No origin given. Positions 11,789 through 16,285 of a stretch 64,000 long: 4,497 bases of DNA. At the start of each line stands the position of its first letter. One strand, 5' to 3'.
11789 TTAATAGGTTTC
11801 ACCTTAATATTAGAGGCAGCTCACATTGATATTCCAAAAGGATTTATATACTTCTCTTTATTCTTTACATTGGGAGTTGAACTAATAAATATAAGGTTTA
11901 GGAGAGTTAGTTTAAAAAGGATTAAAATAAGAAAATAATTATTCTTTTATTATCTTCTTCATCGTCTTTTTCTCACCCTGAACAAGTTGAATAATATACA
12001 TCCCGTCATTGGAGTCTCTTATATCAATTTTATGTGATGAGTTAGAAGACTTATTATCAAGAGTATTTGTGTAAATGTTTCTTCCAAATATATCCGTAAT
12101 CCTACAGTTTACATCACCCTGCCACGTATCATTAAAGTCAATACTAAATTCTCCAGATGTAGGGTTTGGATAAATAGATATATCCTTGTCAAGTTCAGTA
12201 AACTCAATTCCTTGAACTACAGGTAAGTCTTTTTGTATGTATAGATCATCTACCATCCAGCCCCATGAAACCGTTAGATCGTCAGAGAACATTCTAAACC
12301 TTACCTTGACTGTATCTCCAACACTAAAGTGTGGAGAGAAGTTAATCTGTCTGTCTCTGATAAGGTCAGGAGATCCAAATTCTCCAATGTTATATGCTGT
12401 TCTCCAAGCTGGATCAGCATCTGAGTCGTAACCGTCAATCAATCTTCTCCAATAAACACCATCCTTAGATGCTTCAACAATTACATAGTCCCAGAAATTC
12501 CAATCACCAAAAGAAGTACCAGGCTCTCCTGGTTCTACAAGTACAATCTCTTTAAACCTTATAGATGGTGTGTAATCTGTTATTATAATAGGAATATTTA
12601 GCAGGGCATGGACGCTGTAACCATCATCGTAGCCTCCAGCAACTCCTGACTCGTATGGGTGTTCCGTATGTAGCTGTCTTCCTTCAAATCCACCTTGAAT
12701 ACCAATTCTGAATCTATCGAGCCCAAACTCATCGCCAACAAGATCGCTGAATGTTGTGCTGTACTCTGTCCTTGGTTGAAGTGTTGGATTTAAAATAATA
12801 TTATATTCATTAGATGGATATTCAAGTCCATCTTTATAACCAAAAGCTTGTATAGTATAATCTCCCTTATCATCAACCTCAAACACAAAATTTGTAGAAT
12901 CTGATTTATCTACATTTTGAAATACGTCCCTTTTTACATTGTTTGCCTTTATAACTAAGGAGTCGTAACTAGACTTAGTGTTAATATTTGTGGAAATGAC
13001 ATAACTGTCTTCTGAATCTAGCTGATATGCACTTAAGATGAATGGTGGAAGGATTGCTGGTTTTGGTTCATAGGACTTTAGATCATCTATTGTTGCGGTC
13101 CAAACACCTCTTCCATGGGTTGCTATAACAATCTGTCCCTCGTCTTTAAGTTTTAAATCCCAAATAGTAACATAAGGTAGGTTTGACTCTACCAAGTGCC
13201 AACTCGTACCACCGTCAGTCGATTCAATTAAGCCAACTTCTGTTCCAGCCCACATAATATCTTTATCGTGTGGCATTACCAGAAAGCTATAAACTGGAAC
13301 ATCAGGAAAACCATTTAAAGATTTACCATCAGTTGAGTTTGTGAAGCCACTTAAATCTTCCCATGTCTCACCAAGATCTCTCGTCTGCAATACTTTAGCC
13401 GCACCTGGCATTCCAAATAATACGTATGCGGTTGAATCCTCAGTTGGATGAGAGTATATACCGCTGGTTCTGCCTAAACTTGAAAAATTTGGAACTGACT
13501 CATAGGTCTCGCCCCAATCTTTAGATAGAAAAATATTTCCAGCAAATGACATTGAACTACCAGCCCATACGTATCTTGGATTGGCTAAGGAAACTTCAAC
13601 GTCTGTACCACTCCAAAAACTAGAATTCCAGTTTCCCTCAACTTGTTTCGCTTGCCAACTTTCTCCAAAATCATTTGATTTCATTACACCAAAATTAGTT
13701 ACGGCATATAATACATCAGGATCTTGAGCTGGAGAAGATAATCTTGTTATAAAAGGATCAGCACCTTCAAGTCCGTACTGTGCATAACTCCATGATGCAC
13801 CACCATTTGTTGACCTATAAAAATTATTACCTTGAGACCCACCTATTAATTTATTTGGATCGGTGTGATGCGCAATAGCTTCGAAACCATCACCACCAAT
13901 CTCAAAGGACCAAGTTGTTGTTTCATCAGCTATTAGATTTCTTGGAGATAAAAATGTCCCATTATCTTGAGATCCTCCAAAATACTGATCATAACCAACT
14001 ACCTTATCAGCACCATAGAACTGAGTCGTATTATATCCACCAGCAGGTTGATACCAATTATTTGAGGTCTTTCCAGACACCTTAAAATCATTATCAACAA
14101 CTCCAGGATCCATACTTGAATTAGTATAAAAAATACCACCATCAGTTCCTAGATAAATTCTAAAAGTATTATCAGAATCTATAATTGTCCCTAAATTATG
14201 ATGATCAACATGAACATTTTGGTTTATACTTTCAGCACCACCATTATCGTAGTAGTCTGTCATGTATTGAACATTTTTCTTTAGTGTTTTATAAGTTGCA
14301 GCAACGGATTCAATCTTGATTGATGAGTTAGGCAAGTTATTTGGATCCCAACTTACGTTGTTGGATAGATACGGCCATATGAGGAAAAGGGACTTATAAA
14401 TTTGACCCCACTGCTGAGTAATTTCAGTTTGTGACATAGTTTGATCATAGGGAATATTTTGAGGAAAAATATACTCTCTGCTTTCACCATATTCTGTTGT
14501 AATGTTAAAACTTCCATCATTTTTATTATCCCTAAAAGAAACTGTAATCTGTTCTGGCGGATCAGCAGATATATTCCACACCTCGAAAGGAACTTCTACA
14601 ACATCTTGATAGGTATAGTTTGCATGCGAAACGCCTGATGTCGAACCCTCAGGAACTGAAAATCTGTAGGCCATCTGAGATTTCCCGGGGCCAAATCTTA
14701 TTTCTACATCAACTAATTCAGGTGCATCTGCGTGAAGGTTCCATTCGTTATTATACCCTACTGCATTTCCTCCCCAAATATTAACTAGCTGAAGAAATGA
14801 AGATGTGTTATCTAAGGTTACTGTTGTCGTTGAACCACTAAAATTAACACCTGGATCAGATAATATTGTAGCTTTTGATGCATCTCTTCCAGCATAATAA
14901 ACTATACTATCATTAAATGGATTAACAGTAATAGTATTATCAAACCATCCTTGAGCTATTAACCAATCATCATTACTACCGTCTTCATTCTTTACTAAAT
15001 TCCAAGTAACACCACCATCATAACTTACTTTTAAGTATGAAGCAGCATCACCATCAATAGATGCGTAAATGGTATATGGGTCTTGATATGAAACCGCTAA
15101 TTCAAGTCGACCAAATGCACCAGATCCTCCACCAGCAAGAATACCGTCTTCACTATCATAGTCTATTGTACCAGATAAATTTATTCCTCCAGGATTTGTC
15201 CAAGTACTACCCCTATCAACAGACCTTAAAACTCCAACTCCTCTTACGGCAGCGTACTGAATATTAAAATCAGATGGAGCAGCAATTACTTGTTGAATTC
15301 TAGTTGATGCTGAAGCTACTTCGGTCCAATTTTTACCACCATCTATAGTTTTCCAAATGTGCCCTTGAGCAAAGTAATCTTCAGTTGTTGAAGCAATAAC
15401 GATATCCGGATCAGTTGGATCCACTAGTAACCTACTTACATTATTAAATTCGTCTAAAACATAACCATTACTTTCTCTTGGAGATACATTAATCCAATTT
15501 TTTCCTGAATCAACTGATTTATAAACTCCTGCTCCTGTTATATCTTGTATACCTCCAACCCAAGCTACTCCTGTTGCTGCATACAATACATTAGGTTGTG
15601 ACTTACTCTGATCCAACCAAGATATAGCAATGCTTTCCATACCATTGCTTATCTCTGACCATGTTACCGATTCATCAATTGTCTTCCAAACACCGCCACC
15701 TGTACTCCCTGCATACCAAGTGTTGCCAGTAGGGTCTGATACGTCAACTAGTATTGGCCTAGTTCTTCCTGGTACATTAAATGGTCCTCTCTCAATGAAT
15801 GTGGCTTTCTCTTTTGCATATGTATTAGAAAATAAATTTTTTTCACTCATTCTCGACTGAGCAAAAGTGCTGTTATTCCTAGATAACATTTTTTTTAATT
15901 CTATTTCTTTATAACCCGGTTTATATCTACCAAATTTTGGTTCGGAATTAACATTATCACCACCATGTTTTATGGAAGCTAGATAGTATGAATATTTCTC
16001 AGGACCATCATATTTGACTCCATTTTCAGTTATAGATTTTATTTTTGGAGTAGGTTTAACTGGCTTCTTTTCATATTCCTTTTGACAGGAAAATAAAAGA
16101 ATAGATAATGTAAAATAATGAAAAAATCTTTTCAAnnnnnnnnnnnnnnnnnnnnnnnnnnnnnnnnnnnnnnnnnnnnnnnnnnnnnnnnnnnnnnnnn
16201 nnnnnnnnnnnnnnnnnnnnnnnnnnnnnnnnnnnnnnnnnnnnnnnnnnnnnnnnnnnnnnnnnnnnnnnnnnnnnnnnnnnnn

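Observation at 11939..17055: Gene-conversion-like tract: two diverged paralogs share a 98.9% identical 828-bp C-terminal module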

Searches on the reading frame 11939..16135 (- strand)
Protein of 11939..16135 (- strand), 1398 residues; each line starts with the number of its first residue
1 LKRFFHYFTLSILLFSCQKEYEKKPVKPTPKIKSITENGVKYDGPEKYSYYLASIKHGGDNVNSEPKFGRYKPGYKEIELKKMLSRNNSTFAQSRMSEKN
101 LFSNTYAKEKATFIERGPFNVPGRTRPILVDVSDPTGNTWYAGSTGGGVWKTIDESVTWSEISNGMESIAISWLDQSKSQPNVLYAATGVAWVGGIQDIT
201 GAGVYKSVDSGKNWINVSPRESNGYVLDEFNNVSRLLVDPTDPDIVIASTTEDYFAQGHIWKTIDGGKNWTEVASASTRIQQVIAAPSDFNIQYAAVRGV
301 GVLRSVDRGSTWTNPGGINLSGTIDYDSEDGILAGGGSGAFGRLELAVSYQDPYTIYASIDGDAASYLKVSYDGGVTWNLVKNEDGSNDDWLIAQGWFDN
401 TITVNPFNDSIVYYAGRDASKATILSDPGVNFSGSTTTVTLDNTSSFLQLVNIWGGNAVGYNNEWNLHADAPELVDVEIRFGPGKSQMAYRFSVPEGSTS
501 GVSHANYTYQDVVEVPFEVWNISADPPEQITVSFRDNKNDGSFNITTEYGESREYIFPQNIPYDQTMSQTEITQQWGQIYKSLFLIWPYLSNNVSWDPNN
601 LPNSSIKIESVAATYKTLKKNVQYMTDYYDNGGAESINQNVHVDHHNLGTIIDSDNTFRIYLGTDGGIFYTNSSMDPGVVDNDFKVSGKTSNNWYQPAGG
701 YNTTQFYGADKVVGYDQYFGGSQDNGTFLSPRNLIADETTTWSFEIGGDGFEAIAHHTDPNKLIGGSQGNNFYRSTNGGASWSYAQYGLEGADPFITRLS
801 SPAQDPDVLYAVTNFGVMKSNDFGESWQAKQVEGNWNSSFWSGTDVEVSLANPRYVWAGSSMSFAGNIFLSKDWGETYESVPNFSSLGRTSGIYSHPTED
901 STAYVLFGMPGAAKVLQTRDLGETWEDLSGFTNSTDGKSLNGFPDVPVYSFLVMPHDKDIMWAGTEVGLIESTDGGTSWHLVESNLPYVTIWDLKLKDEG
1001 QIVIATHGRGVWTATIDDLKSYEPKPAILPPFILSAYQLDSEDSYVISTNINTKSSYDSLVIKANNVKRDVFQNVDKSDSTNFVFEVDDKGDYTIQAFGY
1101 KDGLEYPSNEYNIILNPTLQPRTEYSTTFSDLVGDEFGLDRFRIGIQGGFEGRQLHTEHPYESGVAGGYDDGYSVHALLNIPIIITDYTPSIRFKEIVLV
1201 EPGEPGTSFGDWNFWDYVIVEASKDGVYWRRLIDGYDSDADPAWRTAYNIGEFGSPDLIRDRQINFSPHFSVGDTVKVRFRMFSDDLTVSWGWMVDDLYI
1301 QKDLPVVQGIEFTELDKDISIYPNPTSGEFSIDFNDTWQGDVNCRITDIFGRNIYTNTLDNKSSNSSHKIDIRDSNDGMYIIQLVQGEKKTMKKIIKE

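Call 5: search_protein_families(library=pfam, proteins=[window:11939-16135:-], max_evalue=0.01)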
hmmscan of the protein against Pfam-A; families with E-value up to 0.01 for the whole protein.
window:11939-16135:- (1398 aa): 4 families
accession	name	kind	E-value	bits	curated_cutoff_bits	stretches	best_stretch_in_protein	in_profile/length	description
PF15902.12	Sortilin-Vps10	-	3e-18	66.3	33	2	867-1007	2-137/446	Sortilin, neurotensin receptor 3,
PF18962.6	Por_Secre_tail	-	2.2e-14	53.9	27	1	1321-1396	1-74/75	Secretion system C-terminal sorting domain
PF02012.26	BNR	-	2.4e-05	24.1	27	0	972-981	3-12/12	BNR/Asp-box repeat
PF18805.7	LRR_10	-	0.0065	16.7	30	0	354-385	15-46/67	Leucine-rich repeat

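Call 6: search_protein_families(library=ncbifam, proteins=[window:11939-16135:-], max_evalue=0.01)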
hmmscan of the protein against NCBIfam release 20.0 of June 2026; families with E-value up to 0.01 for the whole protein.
window:11939-16135:- (1398 aa): 4 families
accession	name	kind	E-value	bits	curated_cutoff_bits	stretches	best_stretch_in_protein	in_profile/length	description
NF045728.1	glycosyl_F510_1955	equivalog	3.5e-32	111.6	175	3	749-850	93-193/246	F510_1955 family glycosylhydrolase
NF038113.1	T9SSA_dep_M36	equivalog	5.5e-13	48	885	1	1312-1397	788-868/869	T9SS-dependent M36 family metallopeptidase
TIGR04183.1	Por_Secre_tail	domain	3.8e-12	46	23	1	1321-1398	1-72/72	T9SS type A sorting domain-containing protein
NF038112.1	myxo_dep_M36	subfamily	0.00011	19.5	1500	1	1210-1301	1066-1167/1604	myxosortase-dependent M36 family metallopeptidase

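Call 40: search_solved_structures(query=window:11942-16135:-, max_evalue=0.01)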
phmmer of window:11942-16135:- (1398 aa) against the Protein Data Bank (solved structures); distinct sequences matched with E-value up to 0.01: 1.
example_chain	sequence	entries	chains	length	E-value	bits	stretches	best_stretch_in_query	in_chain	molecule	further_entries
3b7f_A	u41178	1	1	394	2.6e-05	25.1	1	914-981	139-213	Glycosyl hydrolase, BNR repeat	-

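Call 69: search_solved_structures(query=A2, max_evalue=0.001)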
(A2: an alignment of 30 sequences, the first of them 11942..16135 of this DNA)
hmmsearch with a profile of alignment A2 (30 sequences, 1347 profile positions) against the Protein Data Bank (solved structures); distinct sequences matched with E-value up to 0.001: 44.
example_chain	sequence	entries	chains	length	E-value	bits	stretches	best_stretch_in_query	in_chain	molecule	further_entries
2cn2_A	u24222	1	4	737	1.7e-26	95.3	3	199-356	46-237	BETA-1,4-XYLOGLUCAN HYDROLASE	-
2cn3_A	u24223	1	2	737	4.8e-26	93.8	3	247-360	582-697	BETA-1,4-XYLOGLUCAN HYDROLASE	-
2ebs_A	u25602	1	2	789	7.2e-22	80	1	198-267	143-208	Oligoxyloglucan reducing end-specific cellobiohydrolase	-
1sqj_A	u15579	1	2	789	8.8e-22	79.7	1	198-267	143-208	oligoxyloglucan reducing-end-specific cellobiohydrolase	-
6p2l_A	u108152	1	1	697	8.7e-21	76.4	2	216-313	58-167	Glycosyl hydrolase BNR repeat-containing protein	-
4lgn_A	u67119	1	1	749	1e-19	72.9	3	221-356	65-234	Cellulose-binding, family II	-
6p2n_A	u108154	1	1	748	2.8e-17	64.8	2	127-306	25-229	Xyloglucanase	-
7kn8_A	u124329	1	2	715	5.3e-17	63.9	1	198-357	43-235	Cellulase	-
6p2m_A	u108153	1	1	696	3.6e-16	61.2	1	117-215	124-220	Type 3a cellulose-binding domain protein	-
6p2k_A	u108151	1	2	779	1.4e-14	55.8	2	147-289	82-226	Fibronectin type III domain-containing protein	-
3b7f_A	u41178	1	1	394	1.6e-14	55.7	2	869-950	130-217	Glycosyl hydrolase, BNR repeat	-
5fkr_A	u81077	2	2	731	4.4e-13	50.9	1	142-269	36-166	ENDO-1,4-BETA-GLUCANASE/XYLOGLUCANASE, PUTATIVE, GLY74A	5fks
5fkt_A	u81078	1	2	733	5.2e-13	50.7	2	196-391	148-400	ENDO-1,4-BETA-GLUCANASE/XYLOGLUCANASE, GLY74A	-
5jwz_A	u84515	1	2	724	5.7e-13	50.6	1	198-371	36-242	Cellulose-binding family II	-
5fkq_A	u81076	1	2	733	7e-13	50.3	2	196-391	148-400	ENDO-1,4-BETA-GLUCANASE/XYLOGLUCANASE, PUTATIVE, GLY74A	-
8glk_D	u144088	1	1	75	1.7e-07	32.4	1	1267-1345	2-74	Endonuclease I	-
8glj_D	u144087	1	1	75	2.9e-05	25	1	1267-1346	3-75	Por secretion system C-terminal sorting domain-containing protein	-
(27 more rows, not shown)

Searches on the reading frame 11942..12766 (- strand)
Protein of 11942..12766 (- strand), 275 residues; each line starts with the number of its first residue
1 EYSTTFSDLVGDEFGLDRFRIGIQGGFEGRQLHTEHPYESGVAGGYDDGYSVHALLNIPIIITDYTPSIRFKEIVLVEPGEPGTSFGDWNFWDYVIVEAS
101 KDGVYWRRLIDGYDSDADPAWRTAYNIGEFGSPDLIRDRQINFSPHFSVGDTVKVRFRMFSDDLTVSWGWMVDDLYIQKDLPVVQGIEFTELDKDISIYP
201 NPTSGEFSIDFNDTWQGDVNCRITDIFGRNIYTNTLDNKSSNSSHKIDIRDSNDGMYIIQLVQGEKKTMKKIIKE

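Call 10: find_related_loci(query=window:11942-12766:-, collection=genome_contigs, flank=10000)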
Query window:11942-12766:- (275 aa) in genome_contigs; peptide patterns used: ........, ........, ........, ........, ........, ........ (x = any residue, [..] = any of these).
427 stretches matched a pattern; 385 encode a relative of the query (tblastn E <= 1e-3); the best 80 are kept; 80 distinct loci.
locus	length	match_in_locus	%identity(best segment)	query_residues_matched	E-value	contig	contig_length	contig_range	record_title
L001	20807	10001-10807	87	1-269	8e-163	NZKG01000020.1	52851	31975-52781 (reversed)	MAG: Marinoscillum sp. isolate MED1001 52458, whole genome shotgun sequence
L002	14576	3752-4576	79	1-275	1e-153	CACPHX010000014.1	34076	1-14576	MAG: uncultured Marinoscillum sp. isolate AG-426-P19 genome assembly, contig: AG-426-P19_NODE_14, whole genome shotgun s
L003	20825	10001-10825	76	1-275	1e-145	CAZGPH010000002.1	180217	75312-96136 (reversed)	MAG TPA_asm: uncultured Marinoscillum sp. isolate binchicken_co222_293 genome assembly, contig: NODE_14_length_180217_co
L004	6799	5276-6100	79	1-275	2e-145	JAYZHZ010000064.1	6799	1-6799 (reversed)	MAG: Bacteroidota bacterium isolate XB_MAG224 DB_MAG224_0064, whole genome shotgun sequence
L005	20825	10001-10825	75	1-275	4e-145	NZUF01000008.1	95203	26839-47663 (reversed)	MAG: Flammeovirgaceae bacterium isolate NAT912 11348, whole genome shotgun sequence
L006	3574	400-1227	76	1-275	9e-150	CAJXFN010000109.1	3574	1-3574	MAG TPA_asm: uncultured Flavobacteriales bacterium isolate ERR599160_bin.134_MetaBAT_v2.12.1_MAG genome assembly, contig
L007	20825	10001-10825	75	1-275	2e-144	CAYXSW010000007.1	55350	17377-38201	MAG TPA_asm: uncultured Marinoscillum sp. isolate SRP077602_co4_594 genome assembly, contig: NODE_813_length_55350_cov_2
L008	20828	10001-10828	76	1-275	1e-144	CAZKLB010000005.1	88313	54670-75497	MAG TPA_asm: uncultured Marinoscillum sp. isolate binchicken_co76_394 genome assembly, contig: NODE_243_length_88313_cov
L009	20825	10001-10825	74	1-275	2e-142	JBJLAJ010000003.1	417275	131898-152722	MAG: Cytophagales bacterium isolate LRMED-062 Marinoscillaceae-LRMED-062-C3, whole genome shotgun sequence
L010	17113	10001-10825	74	1-275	5e-138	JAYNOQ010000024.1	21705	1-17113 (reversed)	MAG: Flammeovirgaceae bacterium isolate 139540_COM_metabat_bins_2.tsv.054_sub NODE_3332_length_21705_cov_11.630531, whol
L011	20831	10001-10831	71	1-275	1e-135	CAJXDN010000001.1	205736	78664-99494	MAG TPA_asm: uncultured Flammeovirgaceae bacterium isolate ERR599050_bin.113_MetaBAT_v2.12.1_MAG genome assembly, contig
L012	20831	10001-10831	71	1-275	3e-132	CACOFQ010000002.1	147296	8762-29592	MAG: uncultured Marinoscillum sp. isolate AH-321-C20 genome assembly, contig: AH-321-C20_NODE_2, whole genome shotgun se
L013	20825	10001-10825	68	1-275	8e-129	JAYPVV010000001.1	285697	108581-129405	MAG: Marinoscillum sp. isolate 139588_S189_metabat_bins_sens.tsv.116 NODE_9_length_285697_cov_73.362664, whole genome sh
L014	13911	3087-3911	67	1-275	6e-128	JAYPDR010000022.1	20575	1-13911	MAG: Marinoscillum sp. isolate 139580_S181_metabat_bins_sspec.tsv.117_sub NODE_2535_length_20575_cov_5.422271, whole gen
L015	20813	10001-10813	50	1-273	1e-85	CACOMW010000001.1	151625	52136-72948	MAG: uncultured Marinoscillum sp. isolate AH-324-A18 genome assembly, contig: AH-324-A18_NODE_1, whole genome shotgun se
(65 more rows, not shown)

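Call 41: search_protein_families(library=pfam, proteins=[window:11942-12766:-], max_evalue=1)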
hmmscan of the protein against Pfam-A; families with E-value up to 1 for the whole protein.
window:11942-12766:- (275 aa): 1 family
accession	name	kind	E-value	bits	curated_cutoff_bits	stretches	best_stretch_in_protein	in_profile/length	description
PF18962.6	Por_Secre_tail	-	1.1e-15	58.2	27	1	198-273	1-74/75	Secretion system C-terminal sorting domain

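Call 53: predict_structure(alignment_id=A1)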
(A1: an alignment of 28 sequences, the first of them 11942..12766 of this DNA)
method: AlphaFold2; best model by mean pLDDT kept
length: 275 residues; sequences in the alignment: 28
mean_pLDDT: 90.7   pTM: 0.65
mean pLDDT of the five models: 90.7, 90.1, 89.3, 88.3, 88.2
residues with pLDDT >= 90: 205; 70-90: 57; 50-70: 8; < 50: 5
segments of 3 or more residues with pLDDT < 50: 185-189
pLDDT, mean of each block of 10 residues (from residue 1): 90 92 89 91 76 95 90 97 93 97 96 97 96 94 94 97 90 92 51 85 96 93 87 93 94 92 90 94
secondary structure, 60 per line:
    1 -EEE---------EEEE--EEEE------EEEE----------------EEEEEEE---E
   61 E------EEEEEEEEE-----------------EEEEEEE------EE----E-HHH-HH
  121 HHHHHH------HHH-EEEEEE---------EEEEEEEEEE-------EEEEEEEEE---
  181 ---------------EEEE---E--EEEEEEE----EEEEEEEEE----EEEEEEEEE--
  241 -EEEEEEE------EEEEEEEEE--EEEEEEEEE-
elements in order: E2-4 E14-17 E20-23 E30-33 E50-56 E68-76 E94-100 H119-126 E137-142 E152-161 E169-177 E196-199 E206-212 E217-225 E230-238 E242-248 E255-263 E266-274

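Call 56: fold_search(model_id=the predicted structure, library=pdb)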
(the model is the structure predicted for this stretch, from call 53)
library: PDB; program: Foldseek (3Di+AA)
matches with E <= 10: 1645; with E <= 0.001: 133
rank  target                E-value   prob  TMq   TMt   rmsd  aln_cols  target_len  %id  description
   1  5t98_B                3.7e-07  1.00  0.27  0.14  14.9       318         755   11  Crystal structure of BuGH2Awt (released 2017-09-13)
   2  5t98_A                9.6e-07  1.00  0.26  0.13  14.8       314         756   11  Crystal structure of BuGH2Awt (released 2017-09-13)
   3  5t99_A                1.1e-06  1.00  0.26  0.14  14.9       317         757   11  Crystal structure of BuGH2Awt in complex with Galactoisofagomine (released 2017-09-13)
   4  6xxw                  2.1e-06  1.00  0.25  0.15  13.9       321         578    8  Structure of beta-D-Glucuronidase for Dictyoglomus thermophilum. (released 2020-07-15)
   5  6lej_B                2.3e-06  1.00  0.24  0.15  14.1       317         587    7  Structure of E. coli beta-glucuronidase complex with C6-propyl uronic isofagomine (released 2021-01-27)
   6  8dhe_A                3.0e-06  1.00  0.22  0.12  15.4       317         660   11  Tannerella forsythia beta-glucuronidase (mL1) (released 2023-05-17)
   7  3fn9_C                3.9e-06  1.00  0.21  0.12  14.8       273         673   10  Crystal structure of putative beta-galactosidase from bacteroides fragilis (released 2009-01-13)
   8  6mvg_A                4.1e-06  1.00  0.23  0.13  13.3       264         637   12  Crystal structure of FMN-binding beta-glucuronidase from Ruminococcus gnavus (released 2019-01-30)
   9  5c70_B                5.3e-06  1.00  0.24  0.15  14.0       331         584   10  The structure of Aspergillus oryzae beta-glucuronidase (released 2016-06-15)
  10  3gdb                  6.2e-06  1.00  0.36  0.18  11.8       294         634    9  Crystal structure of Spr0440 glycoside hydrolase domain, Endo-D from Streptococcus pneumoniae R6 (released 2009-03-17)
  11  8ohx_AAA              7.3e-06  1.00  0.24  0.15  14.6       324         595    9  Crystal structure of Beta-glucuronidase from Escherichia coli in complex with siastatin B derived inhibitor (released 2024-01-10)
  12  6cxs_B                8.5e-06  1.00  0.24  0.14  14.4       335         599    8  Crystal Structure of Clostridium perfringens beta-glucuronidase bound with a novel, potent inhibitor 4-(8-(piperazin-1 (released 2019-04-17)
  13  6mvg_C                9.0e-06  1.00  0.26  0.15  14.1       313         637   12  Crystal structure of FMN-binding beta-glucuronidase from Ruminococcus gnavus (released 2019-01-30)
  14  2w91                  1.0e-05  1.00  0.35  0.18  11.7       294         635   10  Structure of a Streptococcus pneumoniae family 85 glycoside hydrolase, Endo-D. (released 2009-01-27)
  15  6d8k_C                1.0e-05  1.00  0.23  0.14  13.7       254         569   11  Bacteroides multiple species beta-glucuronidase (released 2018-10-17)
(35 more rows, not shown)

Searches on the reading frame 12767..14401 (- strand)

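Call 41: search_protein_families(library=pfam, proteins=[window:12767-14401:-], max_evalue=1)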
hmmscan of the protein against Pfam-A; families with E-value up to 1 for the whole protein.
window:12767-14401:- (545 aa): 2 families
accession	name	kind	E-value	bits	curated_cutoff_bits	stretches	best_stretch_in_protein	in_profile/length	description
PF15902.12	Sortilin-Vps10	-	5e-11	42.5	33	2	289-429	2-137/446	Sortilin, neurotensin receptor 3,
PF02012.26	BNR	-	0.0016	18.6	27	1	394-403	3-12/12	BNR/Asp-box repeat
